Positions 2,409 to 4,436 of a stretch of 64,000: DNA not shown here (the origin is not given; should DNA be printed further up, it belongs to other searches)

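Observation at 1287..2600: Duplication/deletion scar: truncated aminotransferase and D-aminoacylase paralog fragments plus a 29-bp exact direct repeat flanking the VPLPA-CTERM gene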

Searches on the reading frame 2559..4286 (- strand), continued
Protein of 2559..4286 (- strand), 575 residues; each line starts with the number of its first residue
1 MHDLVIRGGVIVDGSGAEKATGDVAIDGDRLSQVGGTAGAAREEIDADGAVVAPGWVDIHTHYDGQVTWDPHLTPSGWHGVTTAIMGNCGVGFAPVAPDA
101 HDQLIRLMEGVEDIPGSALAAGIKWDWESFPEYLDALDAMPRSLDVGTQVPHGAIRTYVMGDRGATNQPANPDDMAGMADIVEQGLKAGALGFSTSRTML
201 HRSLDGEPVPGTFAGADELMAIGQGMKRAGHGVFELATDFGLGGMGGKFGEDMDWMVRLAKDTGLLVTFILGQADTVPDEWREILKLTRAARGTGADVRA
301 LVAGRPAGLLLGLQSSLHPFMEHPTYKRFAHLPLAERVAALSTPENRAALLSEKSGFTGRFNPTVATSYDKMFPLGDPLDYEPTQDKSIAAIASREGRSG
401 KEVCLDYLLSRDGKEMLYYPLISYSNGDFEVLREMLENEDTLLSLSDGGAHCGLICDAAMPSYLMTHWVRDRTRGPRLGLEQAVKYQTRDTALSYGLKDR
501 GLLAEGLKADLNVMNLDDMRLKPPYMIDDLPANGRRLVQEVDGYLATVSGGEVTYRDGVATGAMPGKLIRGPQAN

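Call 23: find_homologous_proteins(query=window:2559-4286:-, max_evalue=1e-50)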
Query window:2559-4286:- (575 aa): 8000 proteins with E <= 1e-50 among 8000 candidates; the best 120 are listed.
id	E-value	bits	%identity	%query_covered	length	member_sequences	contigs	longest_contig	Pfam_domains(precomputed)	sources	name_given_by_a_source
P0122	0.0e+0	1312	100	100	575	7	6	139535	PF07969.18,PF01979.27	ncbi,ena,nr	ncbi:MAG: amidohydrolase family protein [Rhodospirillaceae bacterium]|nr:amidohydrolase family prote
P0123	0.0e+0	1101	83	100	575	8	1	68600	PF07969.18,PF01979.27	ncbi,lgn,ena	ncbi:MAG: amidohydrolase family protein [Alphaproteobacteria bacterium]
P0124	0.0e+0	1100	82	100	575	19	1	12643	PF07969.18,PF01979.27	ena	-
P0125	0.0e+0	1088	81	100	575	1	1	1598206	PF07969.18,PF01979.27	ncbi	-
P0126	0.0e+0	1041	77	100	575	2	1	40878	PF07969.18,PF01979.27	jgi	-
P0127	0.0e+0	1021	77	100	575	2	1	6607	PF07969.18,PF01979.27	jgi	jgi:N-acyl-D-aspartate/D-glutamate deacylase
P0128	7.8e-292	987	72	100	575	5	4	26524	PF07969.18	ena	-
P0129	7.9e-290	981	73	100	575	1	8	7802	PF07969.18,PF01979.27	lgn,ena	-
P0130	1.0e-289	980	73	100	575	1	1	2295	PF07969.18,PF01979.27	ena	-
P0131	4.3e-286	968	71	100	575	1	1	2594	PF07969.18,PF01979.27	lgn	-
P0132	4.1e-284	962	72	100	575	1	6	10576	PF07969.18,PF01979.27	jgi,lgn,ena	-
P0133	2.2e-281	953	72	100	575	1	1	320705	PF07969.18,PF01979.27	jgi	-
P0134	4.6e-281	952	73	100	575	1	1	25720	PF07969.18,PF01979.27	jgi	-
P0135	1.7e-280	950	71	100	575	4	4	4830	PF07969.18,PF01979.27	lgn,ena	-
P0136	6.3e-274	928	70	100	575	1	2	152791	PF07969.18,PF01979.27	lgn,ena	-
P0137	2.1e-266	903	76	89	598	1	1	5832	PF07969.18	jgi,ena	-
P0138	3.9e-257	873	66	100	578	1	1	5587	PF07969.18,PF01979.27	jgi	jgi:N-acyl-D-aspartate/D-glutamate deacylase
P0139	1.2e-255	868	65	100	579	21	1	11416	PF07969.18,PF01979.27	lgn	-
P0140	9.6e-255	865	64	100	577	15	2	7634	PF07969.18,PF01979.27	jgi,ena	-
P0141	1.1e-253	861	65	100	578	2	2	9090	PF07969.18,PF01979.27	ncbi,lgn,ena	-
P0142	1.6e-253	861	64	100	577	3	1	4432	PF07969.18,PF01979.27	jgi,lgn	jgi:N-acyl-D-amino-acid deacylase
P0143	4.1e-253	860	65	100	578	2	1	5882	PF07969.18,PF01979.27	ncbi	-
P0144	1.7e-252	857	65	100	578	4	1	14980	PF07969.18,PF01979.27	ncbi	-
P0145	1.8e-251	854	65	100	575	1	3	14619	PF07969.18,PF01979.27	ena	-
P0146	3.6e-251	853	64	100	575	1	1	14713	PF07969.18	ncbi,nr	ncbi:MAG: amidohydrolase family protein, partial [Gammaproteobacteria bacterium]|nr:amidohydrolase f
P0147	9.3e-251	852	64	100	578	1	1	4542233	PF07969.18,PF01979.27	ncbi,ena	-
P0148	7.7e-250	849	64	100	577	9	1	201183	PF07969.18,PF01979.27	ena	-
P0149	2.8e-249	847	64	100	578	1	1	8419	PF07969.18,PF01979.27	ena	-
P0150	6.1e-249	846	64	100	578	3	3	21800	PF07969.18,PF01979.27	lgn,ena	-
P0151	9.1e-249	845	64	100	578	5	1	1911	PF07969.18,PF01979.27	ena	-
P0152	1.1e-248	845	64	100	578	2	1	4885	PF07969.18,PF01979.27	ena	-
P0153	6.1e-248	842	64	100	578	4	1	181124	PF07969.18,PF01979.27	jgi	jgi:N-acyl-D-amino-acid deacylase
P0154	1.3e-247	841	64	100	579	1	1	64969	PF07969.18,PF01979.27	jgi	-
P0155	4.0e-246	836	63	100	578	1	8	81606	PF07969.18,PF01979.27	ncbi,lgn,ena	-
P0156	9.5e-246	835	65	100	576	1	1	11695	PF07969.18,PF01979.27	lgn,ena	-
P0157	3.6e-245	833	63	100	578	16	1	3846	PF07969.18,PF01979.27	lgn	-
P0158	4.4e-245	833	64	100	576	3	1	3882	PF07969.18,PF01979.27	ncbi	-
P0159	6.4e-245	832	62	100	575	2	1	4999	PF07969.18,PF01979.27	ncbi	-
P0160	1.7e-244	831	64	100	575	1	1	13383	PF07969.18,PF01979.27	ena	-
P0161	6.5e-244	829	64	100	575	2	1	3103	PF07969.18,PF01979.27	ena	-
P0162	1.3e-243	828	64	100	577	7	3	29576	PF07969.18,PF01979.27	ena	-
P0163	7.2e-243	826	64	100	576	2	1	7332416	PF07969.18,PF01979.27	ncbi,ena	-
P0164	1.3e-242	825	63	100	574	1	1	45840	PF07969.18,PF01979.27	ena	-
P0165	1.6e-242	825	63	100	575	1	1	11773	PF07969.18,PF01979.27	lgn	-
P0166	6.5e-242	823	62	100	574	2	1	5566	PF07969.18,PF01979.27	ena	-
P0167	4.6e-241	820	61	100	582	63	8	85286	PF07969.18,PF01979.27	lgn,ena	-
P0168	1.7e-240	818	61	100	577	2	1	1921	PF07969.18,PF01979.27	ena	-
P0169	2.1e-240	818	64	100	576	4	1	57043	PF07969.18,PF01979.27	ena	-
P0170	2.6e-240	817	61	100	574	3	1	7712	PF07969.18,PF01979.27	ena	-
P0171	5.2e-240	816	62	100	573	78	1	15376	PF07969.18,PF01979.27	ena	-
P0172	1.3e-239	815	60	100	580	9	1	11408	PF07969.18,PF01979.27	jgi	-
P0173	1.3e-238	812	63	100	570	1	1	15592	PF07969.18,PF01979.27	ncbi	-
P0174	2.5e-238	811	61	100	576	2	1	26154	PF07969.18,PF01979.27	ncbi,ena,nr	ncbi:MAG: amidohydrolase family protein [Gammaproteobacteria bacterium]|nr:amidohydrolase family pro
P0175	3.9e-238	810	61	100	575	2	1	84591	PF07969.18,PF01979.27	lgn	-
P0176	1.9e-237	808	61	100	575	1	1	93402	PF07969.18,PF01979.27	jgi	jgi:N-acyl-D-amino-acid deacylase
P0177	3.5e-237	807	61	100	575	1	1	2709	PF07969.18,PF01979.27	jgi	jgi:N-acyl-D-amino-acid deacylase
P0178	6.5e-237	806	62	100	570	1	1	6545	PF07969.18,PF01979.27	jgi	jgi:N-acyl-D-aspartate/D-glutamate deacylase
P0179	1.5e-236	805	63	100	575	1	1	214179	PF07969.18,PF01979.27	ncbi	ncbi:MAG: amidohydrolase family protein [Alphaproteobacteria bacterium]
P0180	3.9e-236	803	62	100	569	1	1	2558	PF07969.18,PF01979.27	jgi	jgi:N-acyl-D-aspartate/D-glutamate deacylase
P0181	8.1e-235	799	62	100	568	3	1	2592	PF07969.18,PF01979.27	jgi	jgi:N-acyl-D-aspartate/D-glutamate deacylase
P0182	1.5e-234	798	60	100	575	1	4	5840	PF07969.18,PF01979.27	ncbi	-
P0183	2.9e-234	797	61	99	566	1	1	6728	PF07969.18,PF01979.27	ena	-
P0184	3.0e-234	797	60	100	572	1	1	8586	PF07969.18,PF01979.27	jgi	jgi:N-acyl-D-aspartate/D-glutamate deacylase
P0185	4.3e-233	793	61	100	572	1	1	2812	PF07969.18,PF01979.27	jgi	jgi:N-acyl-D-amino-acid deacylase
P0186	5.6e-233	793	62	100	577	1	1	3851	PF07969.18,PF01979.27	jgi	jgi:N-acyl-D-aspartate/D-glutamate deacylase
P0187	6.8e-233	793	61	100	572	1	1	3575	PF07969.18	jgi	jgi:N-acyl-D-aspartate/D-glutamate deacylase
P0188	6.8e-233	793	59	100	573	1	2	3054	PF07969.18,PF01979.27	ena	-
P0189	6.8e-233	793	60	100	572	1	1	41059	PF07969.18,PF01979.27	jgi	jgi:N-acyl-D-aspartate/D-glutamate deacylase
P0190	8.2e-233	792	60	100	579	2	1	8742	PF07969.18,PF01979.27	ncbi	ncbi:MAG: amidohydrolase family protein [Pseudomonadota bacterium]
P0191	1.4e-232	792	62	100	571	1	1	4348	PF07969.18,PF01979.27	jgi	jgi:N-acyl-D-aspartate/D-glutamate deacylase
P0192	1.9e-232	791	61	100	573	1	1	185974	PF07969.18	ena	-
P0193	2.5e-232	791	61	100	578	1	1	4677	PF07969.18,PF01979.27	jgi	jgi:N-acyl-D-aspartate/D-glutamate deacylase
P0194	3.2e-232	791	61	100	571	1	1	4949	PF07969.18,PF01979.27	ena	-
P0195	3.8e-232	790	62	100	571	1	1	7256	PF07969.18,PF01979.27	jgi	jgi:N-acyl-D-aspartate/D-glutamate deacylase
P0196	4.8e-232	790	61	100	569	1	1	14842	PF07969.18,PF01979.27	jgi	-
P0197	5.9e-232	790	61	100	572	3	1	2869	PF07969.18,PF01979.27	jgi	jgi:N-acyl-D-aspartate/D-glutamate deacylase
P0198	6.5e-232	790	60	100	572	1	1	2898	PF07969.18,PF01979.27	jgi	jgi:N-acyl-D-aspartate/D-glutamate deacylase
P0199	1.0e-231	789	62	100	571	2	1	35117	PF07969.18,PF01979.27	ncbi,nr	ncbi:MAG TPA: amidohydrolase family protein [Candidatus Limnocylindria bacterium]|nr:amidohydrolase 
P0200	1.8e-231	788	61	100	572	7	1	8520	PF07969.18,PF01979.27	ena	-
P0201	1.9e-231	788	61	100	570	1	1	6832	PF07969.18,PF01979.27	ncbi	-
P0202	2.8e-231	787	59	100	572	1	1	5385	PF07969.18,PF01979.27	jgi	-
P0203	3.2e-231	787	60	100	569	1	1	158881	PF07969.18,PF01979.27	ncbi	-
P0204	3.8e-231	787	59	100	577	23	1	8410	PF07969.18,PF01979.27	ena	-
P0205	5.1e-231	787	61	100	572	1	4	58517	PF07969.18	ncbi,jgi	jgi:N-acyl-D-amino-acid deacylase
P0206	5.7e-231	786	61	100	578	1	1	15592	PF07969.18,PF01979.27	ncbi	-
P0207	5.8e-231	786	62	100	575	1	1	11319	PF07969.18,PF01979.27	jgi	jgi:N-acyl-D-aspartate/D-glutamate deacylase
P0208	7.0e-231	786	59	100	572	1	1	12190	PF07969.18,PF01979.27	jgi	-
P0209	1.0e-230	786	61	99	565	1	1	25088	PF07969.18,PF01979.27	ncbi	-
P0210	2.1e-230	785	59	100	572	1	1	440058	PF07969.18,PF01979.27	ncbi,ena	-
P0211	2.3e-230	784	61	100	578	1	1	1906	PF07969.18,PF01979.27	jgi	jgi:N-acyl-D-aspartate/D-glutamate deacylase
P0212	2.6e-230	784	59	100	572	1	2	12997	PF07969.18,PF01979.27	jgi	-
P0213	3.0e-230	784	59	100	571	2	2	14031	PF07969.18,PF01979.27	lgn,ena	-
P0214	3.0e-230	784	61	100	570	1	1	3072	PF07969.18,PF01979.27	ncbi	-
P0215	3.1e-230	784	59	100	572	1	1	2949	PF07969.18,PF01979.27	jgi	jgi:N-acyl-D-aspartate/D-glutamate deacylase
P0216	3.1e-230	784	60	100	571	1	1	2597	PF07969.18,PF01979.27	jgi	jgi:N-acyl-D-amino-acid deacylase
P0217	3.7e-230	784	61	100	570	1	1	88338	PF07969.18,PF01979.27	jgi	jgi:N-acyl-D-aspartate/D-glutamate deacylase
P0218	5.2e-230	783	60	100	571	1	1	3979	PF07969.18,PF01979.27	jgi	jgi:N-acyl-D-amino-acid deacylase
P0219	5.7e-230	783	60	100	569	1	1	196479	PF07969.18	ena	-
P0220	5.7e-230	783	59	100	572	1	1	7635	PF07969.18,PF01979.27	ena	-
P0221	6.7e-230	783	60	100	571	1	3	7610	PF07969.18,PF01979.27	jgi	jgi:N-acyl-D-amino-acid deacylase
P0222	7.4e-230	783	61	100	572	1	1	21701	PF07969.18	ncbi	-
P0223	1.0e-229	782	59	100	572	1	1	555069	PF07969.18,PF01979.27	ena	-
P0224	1.1e-229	782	58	100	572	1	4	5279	PF07969.18,PF01979.27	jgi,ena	-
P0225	1.1e-229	782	59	100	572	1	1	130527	PF07969.18,PF01979.27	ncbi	-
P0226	1.1e-229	782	61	100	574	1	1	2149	PF07969.18,PF01979.27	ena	-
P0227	1.2e-229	782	61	100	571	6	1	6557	PF07969.18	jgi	jgi:N-acyl-D-aspartate/D-glutamate deacylase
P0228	1.4e-229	782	60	100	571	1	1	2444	PF07969.18,PF01979.27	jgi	jgi:N-acyl-D-amino-acid deacylase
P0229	1.6e-229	782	60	100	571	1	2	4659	PF07969.18,PF01979.27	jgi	jgi:N-acyl-D-amino-acid deacylase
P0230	1.7e-229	782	59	100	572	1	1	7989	PF07969.18,PF01979.27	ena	-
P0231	1.7e-229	782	61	100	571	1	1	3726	PF07969.18,PF01979.27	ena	-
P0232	1.7e-229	781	60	100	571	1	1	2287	PF07969.18,PF01979.27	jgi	jgi:N-acyl-D-aspartate/D-glutamate deacylase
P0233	2.0e-229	781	60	100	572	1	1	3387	PF07969.18,PF01979.27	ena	-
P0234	2.3e-229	781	58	100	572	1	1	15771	PF07969.18,PF01979.27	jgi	jgi:N-acyl-D-amino-acid deacylase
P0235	2.5e-229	781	61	100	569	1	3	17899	PF07969.18,PF01979.27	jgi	jgi:N-acyl-D-amino-acid deacylase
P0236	3.6e-229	780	59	100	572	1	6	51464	PF07969.18,PF01979.27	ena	-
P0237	3.6e-229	780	59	100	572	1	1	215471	PF07969.18,PF01979.27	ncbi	-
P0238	4.8e-229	780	61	100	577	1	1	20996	PF07969.18,PF01979.27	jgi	jgi:N-acyl-D-amino-acid deacylase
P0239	4.8e-229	780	61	100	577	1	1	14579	PF07969.18,PF01979.27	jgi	jgi:N-acyl-D-amino-acid deacylase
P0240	5.0e-229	780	60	100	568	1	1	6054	PF07969.18,PF01979.27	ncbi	-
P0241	5.4e-229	780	61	100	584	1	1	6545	PF07969.18,PF01979.27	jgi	jgi:N-acyl-D-aspartate/D-glutamate deacylase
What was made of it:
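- On N-acyl-D-amino-acid deacylase (D-aminoacylase): JGI names some homologs N-acyl-D-amino-acid deacylase (call 23).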

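Call 24: find_encoding_contigs(protein=P0123, flank=7000, max_places=2)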
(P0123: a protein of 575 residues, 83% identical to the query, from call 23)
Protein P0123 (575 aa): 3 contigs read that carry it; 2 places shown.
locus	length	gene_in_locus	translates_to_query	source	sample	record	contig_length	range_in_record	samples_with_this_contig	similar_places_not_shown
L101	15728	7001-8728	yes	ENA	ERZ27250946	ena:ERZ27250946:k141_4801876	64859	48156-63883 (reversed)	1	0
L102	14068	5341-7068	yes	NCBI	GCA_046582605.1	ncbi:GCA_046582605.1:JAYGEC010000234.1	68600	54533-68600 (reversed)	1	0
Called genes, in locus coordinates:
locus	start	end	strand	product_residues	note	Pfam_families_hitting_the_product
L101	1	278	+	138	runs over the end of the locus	PF02518:HATPase_c (weak), PF00072:Response_reg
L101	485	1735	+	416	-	PF00067:p450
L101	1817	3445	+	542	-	PF02776:TPP_enzyme_N, PF00205:TPP_enzyme_M, PF02775:TPP_enzyme_C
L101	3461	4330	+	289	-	PF00795:CN_hydrolase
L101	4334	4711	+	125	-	PF04993:TfoX_N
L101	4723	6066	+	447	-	PF02754:CCG (faint), PF13187:Fer4_9 (faint), PF13237:Fer4_10 (faint), PF13484:Fer4_16 (faint), PF13534:Fer4_17 (faint), PF13746:Fer4_18 (faint), PF14697:Fer4_21 (faint), PF13183:Fer4_8 (weak), +4 more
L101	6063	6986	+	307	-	PF01063:Aminotran_4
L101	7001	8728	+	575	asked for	PF07969:Amidohydro_3, PF01979:Amidohydro_1 (weak)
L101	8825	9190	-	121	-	-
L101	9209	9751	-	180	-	-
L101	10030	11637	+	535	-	PF00355:Rieske, PF13806:Rieske_2, PF22543:Rieske_4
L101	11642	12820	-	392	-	PF01266:DAO (faint), PF01494:FAD_binding_3, PF13450:NAD_binding_8 (weak)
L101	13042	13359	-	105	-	-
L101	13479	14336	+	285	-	PF00574:CLP_protease (faint), PF25145:NfeD1b_N (weak), PF01343:Peptidase_S49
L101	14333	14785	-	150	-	PF13527:Acetyltransf_9 (weak), PF00583:Acetyltransf_1, PF13673:Acetyltransf_10 (weak), PF13508:Acetyltransf_7, PF08445:FR47 (weak)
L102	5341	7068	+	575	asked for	PF07969:Amidohydro_3, PF01979:Amidohydro_1 (weak)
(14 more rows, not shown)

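Call 25: find_encoding_contigs(protein=P0125, flank=7000, max_places=2)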
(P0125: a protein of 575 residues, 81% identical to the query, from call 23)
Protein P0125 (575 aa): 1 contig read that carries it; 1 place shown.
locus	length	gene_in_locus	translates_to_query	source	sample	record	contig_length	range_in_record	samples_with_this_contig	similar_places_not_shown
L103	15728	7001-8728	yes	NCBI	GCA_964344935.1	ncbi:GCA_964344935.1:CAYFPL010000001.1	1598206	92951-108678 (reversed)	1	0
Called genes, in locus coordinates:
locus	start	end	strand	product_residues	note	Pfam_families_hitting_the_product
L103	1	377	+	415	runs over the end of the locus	PF00067:p450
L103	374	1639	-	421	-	PF07690:MFS_1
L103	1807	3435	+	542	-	PF02776:TPP_enzyme_N, PF00205:TPP_enzyme_M, PF02775:TPP_enzyme_C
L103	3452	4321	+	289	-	PF00795:CN_hydrolase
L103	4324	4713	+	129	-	PF04993:TfoX_N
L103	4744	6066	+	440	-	PF02754:CCG (faint), PF13187:Fer4_9 (faint), PF13237:Fer4_10 (faint), PF13534:Fer4_17 (faint), PF13746:Fer4_18 (faint), PF14697:Fer4_21 (faint), PF25160:LdpA_Fe-S-bd (faint), PF13183:Fer4_8 (weak), +2 more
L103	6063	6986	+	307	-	PF01063:Aminotran_4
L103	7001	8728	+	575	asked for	PF01979:Amidohydro_1 (faint), PF07969:Amidohydro_3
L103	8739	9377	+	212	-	PF01810:LysE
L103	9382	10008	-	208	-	PF13417:GST_N_3, PF13409:GST_N_2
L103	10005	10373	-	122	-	-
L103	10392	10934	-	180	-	-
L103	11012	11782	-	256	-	PF01209:Ubie_methyltran, PF02353:CMAS (weak), PF13489:Methyltransf_23, PF13649:Methyltransf_25, PF13847:Methyltransf_31, PF08241:Methyltransf_11, PF08242:Methyltransf_12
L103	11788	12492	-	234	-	PF12840:HTH_20 (weak)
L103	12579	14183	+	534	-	PF00355:Rieske, PF13806:Rieske_2 (weak), PF22543:Rieske_4 (weak)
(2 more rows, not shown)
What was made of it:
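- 2559..4286 (-): Intact Amidohydro_3 amidohydrolase (N-acyl-D-amino-acid deacylase-like, DA), 575 aa. Source of both DA' patches (2572-2600 and 2893-2940). Orthologs at 81-83% identity, all 575 aa, in a conserved operon (calls 23-25).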

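Call 26: find_encoding_contigs(protein=P0126, flank=7000, max_places=2)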
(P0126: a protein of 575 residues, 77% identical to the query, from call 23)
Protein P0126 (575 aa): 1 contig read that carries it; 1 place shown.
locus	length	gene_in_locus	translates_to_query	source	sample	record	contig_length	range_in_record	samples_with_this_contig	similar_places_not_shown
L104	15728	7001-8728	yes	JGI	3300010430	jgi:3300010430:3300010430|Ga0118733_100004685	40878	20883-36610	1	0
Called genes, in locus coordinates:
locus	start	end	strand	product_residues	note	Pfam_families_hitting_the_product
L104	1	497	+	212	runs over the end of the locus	PF13640:2OG-FeII_Oxy_3 (weak), PF13759:2OG-FeII_Oxy_5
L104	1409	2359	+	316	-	PF01073:3Beta_HSD, PF01370:Epimerase, PF04321:RmlD_sub_bind, PF05368:NmrA, PF13460:NAD_binding_10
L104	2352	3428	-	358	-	PF00478:IMPDH (faint), PF03060:NMO, PF01070:FMN_dh (weak), PF01180:DHO_dh (weak)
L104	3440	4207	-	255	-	PF02673:BacA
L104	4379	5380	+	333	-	PF08240:ADH_N, PF00107:ADH_zinc_N, PF13602:ADH_zinc_N_2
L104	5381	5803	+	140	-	PF00472:RF-1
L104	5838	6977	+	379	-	PF06441:EHN, PF00561:Abhydrolase_1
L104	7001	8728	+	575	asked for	PF01979:Amidohydro_1 (faint), PF07969:Amidohydro_3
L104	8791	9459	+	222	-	PF02798:GST_N, PF13417:GST_N_3, PF13409:GST_N_2, PF00043:GST_C (weak)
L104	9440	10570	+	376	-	PF08331:QueG_DUF1730, PF13187:Fer4_9 (faint), PF13484:Fer4_16, PF13646:HEAT_2 (faint)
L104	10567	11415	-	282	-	PF07719:TPR_2 (faint), PF13428:TPR_14 (faint)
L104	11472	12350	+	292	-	PF01370:Epimerase (weak)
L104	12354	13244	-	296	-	PF00296:Bac_luciferase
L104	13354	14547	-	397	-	PF12860:PAS_7, PF00512:HisKA, PF02518:HATPase_c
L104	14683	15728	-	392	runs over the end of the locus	PF01266:DAO, PF07992:Pyr_redox_2 (faint)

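Call 48: find_encoding_contigs(protein=P0124, flank=7000, max_places=3)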
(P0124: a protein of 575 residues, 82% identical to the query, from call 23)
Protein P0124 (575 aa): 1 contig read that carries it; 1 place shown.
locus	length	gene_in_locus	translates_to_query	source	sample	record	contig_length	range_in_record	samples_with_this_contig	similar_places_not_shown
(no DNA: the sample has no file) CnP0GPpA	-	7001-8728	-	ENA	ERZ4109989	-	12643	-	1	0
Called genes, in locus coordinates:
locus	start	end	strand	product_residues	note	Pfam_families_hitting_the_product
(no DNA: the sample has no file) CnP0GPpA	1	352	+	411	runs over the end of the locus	PF07690:MFS_1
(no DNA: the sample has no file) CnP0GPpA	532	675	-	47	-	-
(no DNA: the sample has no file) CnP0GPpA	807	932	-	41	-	PF02353:CMAS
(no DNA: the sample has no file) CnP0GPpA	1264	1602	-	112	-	-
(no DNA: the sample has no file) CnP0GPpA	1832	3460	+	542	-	PF02776:TPP_enzyme_N, PF00205:TPP_enzyme_M, PF02775:TPP_enzyme_C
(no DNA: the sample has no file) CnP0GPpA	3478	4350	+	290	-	PF00795:CN_hydrolase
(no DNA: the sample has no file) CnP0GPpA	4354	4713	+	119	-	PF04993:TfoX_N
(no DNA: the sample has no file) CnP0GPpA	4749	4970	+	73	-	-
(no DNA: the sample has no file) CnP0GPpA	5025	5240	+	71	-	-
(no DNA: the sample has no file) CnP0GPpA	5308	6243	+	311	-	PF01063:Aminotran_4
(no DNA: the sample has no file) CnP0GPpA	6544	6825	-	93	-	-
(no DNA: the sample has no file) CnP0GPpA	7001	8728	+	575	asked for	PF01979:Amidohydro_1 (faint), PF07969:Amidohydro_3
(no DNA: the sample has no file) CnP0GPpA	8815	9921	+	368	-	PF00578:AhpC-TSA, PF13640:2OG-FeII_Oxy_3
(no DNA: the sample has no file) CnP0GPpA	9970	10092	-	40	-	-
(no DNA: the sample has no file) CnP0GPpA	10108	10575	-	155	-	PF00378:ECH_1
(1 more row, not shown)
